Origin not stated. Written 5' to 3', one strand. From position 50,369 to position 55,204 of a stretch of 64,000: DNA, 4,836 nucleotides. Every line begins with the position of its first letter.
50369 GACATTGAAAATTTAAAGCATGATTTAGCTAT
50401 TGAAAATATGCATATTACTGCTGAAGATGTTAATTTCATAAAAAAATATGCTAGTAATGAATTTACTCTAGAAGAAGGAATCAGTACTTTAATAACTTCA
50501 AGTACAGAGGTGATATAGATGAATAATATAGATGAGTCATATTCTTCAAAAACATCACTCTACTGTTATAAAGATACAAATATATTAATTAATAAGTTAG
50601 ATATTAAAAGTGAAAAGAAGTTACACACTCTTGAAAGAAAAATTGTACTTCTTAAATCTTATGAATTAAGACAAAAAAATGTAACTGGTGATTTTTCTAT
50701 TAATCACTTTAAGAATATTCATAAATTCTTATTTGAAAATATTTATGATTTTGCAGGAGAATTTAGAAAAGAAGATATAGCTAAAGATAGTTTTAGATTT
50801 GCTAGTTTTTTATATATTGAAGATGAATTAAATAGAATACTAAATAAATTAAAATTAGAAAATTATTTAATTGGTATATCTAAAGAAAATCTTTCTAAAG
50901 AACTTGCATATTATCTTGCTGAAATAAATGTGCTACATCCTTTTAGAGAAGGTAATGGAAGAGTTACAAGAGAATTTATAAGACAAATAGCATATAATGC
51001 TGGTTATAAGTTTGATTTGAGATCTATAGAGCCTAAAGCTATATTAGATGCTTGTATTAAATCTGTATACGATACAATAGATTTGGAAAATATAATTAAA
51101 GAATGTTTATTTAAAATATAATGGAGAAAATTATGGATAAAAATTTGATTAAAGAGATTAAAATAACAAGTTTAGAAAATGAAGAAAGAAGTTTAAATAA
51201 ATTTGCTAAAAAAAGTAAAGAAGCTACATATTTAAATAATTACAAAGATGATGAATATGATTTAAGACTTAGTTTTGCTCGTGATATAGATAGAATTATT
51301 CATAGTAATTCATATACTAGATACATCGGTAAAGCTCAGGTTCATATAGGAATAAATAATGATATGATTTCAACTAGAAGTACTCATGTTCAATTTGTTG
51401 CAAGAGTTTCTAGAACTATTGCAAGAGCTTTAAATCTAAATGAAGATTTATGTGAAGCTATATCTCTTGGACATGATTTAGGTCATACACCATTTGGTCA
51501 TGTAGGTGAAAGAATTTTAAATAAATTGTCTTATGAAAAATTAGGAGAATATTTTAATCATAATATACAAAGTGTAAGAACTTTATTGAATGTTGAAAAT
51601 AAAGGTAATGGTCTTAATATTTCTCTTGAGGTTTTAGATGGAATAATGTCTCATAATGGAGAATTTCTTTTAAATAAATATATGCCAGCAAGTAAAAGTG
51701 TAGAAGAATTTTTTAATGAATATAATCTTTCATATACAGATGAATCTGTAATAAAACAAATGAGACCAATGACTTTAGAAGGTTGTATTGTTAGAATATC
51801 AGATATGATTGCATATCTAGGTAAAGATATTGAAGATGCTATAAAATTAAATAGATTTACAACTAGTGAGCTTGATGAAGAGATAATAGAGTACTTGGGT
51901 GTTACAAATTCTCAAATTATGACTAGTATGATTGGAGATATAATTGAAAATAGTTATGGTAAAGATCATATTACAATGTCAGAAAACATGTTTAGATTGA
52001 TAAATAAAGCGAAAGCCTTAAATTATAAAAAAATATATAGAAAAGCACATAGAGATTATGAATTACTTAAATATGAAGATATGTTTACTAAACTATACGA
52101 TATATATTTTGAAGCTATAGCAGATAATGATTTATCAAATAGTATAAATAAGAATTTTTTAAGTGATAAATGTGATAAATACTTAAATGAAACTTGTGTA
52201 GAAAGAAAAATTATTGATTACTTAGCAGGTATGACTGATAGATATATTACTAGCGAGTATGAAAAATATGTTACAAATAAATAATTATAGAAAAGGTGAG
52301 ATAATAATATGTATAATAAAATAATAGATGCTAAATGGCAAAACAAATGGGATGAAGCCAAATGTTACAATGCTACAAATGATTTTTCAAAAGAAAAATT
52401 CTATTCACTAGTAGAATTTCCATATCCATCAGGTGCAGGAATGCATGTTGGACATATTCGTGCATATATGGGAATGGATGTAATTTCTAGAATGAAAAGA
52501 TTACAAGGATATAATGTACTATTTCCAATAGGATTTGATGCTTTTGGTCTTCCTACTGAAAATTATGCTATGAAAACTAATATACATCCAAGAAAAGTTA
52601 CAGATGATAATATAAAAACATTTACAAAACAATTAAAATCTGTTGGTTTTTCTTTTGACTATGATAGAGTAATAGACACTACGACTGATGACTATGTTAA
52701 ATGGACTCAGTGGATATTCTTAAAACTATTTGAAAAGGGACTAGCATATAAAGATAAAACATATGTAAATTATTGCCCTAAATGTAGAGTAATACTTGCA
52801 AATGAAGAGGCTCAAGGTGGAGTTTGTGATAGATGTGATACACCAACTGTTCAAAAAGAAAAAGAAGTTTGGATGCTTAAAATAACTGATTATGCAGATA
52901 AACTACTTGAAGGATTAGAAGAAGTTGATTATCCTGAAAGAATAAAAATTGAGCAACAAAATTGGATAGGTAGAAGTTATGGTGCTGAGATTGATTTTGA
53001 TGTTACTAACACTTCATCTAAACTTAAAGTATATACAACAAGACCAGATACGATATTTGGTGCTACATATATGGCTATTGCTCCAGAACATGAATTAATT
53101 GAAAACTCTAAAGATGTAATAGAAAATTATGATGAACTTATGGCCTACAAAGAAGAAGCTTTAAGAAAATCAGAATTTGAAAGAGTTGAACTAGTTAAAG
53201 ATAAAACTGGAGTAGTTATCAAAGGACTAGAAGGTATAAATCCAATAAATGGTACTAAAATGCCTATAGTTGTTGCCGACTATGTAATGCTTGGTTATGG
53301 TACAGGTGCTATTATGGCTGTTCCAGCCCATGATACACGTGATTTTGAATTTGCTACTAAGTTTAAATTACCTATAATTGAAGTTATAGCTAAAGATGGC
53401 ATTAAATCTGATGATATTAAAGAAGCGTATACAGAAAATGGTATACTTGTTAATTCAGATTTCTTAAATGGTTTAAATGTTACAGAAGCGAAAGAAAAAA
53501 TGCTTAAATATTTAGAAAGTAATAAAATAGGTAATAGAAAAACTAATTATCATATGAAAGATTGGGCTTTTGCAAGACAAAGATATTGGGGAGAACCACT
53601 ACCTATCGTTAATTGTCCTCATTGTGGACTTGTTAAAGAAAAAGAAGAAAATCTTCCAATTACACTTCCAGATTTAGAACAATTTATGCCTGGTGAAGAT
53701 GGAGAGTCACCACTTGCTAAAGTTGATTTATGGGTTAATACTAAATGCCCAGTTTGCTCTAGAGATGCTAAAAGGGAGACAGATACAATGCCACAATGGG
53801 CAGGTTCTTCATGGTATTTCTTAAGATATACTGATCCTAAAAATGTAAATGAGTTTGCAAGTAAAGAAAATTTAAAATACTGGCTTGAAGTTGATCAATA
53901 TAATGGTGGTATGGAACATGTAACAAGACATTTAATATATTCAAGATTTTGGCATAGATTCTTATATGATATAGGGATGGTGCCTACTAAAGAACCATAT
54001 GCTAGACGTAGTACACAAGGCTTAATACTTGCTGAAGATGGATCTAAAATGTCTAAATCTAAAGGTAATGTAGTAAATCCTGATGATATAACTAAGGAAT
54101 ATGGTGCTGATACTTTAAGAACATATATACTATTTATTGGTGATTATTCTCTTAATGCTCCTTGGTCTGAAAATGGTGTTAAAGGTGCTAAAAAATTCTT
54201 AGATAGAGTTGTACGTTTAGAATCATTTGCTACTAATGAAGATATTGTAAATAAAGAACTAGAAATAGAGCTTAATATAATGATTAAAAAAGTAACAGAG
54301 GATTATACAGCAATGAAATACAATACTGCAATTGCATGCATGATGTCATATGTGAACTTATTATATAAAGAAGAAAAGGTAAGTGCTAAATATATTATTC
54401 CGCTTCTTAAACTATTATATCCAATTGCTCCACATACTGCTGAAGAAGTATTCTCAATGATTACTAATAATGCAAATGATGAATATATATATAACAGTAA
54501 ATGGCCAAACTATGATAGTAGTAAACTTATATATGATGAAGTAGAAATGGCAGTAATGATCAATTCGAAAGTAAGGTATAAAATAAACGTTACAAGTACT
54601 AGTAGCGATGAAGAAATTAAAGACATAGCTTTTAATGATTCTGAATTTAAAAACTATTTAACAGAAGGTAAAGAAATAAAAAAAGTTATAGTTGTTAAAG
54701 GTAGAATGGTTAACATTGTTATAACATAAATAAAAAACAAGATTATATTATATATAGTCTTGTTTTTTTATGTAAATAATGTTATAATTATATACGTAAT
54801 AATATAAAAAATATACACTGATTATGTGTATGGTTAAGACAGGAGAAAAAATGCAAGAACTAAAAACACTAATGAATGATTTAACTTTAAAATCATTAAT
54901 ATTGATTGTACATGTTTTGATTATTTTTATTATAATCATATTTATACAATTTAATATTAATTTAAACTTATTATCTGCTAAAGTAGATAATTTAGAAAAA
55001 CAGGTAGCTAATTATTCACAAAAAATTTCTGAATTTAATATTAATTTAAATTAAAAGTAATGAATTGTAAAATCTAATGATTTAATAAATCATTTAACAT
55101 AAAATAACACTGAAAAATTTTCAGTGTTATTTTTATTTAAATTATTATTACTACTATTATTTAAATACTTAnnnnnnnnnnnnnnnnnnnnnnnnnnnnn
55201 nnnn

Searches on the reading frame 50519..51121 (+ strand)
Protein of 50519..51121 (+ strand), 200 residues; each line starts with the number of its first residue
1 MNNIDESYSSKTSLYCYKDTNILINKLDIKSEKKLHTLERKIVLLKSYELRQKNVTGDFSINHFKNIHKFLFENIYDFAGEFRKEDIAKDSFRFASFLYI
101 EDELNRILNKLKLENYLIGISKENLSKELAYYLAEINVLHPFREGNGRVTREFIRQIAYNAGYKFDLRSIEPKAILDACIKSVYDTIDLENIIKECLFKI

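Call 43: search_protein_families(library=ncbifam, proteins=[window:50519-51121:+], max_evalue=0.00001)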
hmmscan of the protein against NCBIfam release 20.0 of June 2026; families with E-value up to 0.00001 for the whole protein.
window:50519-51121:+ (200 aa): 4 families
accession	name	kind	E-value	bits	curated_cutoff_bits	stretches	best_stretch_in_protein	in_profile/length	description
NF045983.1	ProtAdnltaseVbhT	equivalog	9e-50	170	800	1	8-197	3-193/419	type II toxin-antitoxin system protein adenylyltransferase VbhT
NF007672.0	PRK10347.1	equivalog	6.2e-39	133.8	181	1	9-193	6-189/200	putative adenosine monophosphate-protein transferase Fic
NF046029.1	ProtAdlyltaseNmFic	equivalog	2e-24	86.2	230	1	38-197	9-155/177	protein adenylyltransferase Fic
TIGR02613.1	mob_myst_B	hypoth_equivalog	3.4e-06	27.1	124.4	1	48-152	37-135/186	mobile mystery protein B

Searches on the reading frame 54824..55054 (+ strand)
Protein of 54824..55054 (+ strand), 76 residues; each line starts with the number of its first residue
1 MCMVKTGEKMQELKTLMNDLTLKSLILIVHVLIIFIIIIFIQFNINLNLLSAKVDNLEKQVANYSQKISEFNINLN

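Call 3: search_protein_families(library=pfam, proteins=[window:54824-55054:+], max_evalue=1)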
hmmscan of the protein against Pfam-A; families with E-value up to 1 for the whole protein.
window:54824-55054:+ (76 aa): 3 families
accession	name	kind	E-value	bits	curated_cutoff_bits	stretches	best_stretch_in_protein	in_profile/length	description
PF06103.16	DUF948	-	0.0029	18.2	37.2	1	31-70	12-51/89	Bacterial protein of unknown function (DUF948)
PF04415.17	DUF515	-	0.034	13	29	1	21-71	27-73/449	Protein of unknown function (DUF515)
PF19893.4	DUF6366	-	0.21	12.4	27.2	1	11-40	38-67/69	Family of unknown function (DUF6366)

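Call 4: search_protein_families(library=ncbifam, proteins=[window:54824-55054:+], max_evalue=1)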
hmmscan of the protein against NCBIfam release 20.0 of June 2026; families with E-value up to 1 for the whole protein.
window:54824-55054:+ (76 aa): 3 families
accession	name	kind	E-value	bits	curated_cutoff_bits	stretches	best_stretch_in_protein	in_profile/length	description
NF006543.0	PRK09039.1-2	equivalog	0.067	13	305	1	25-69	28-71/350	peptidoglycan -binding protein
NF003357.0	PRK04406.1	equivalog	0.2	11.9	122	1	46-74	5-33/75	hypothetical protein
NF042931.1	SAG1386_EF1546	equivalog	0.28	11.3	80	1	12-48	21-57/158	SAG1386/EF1546 family surface-associated protein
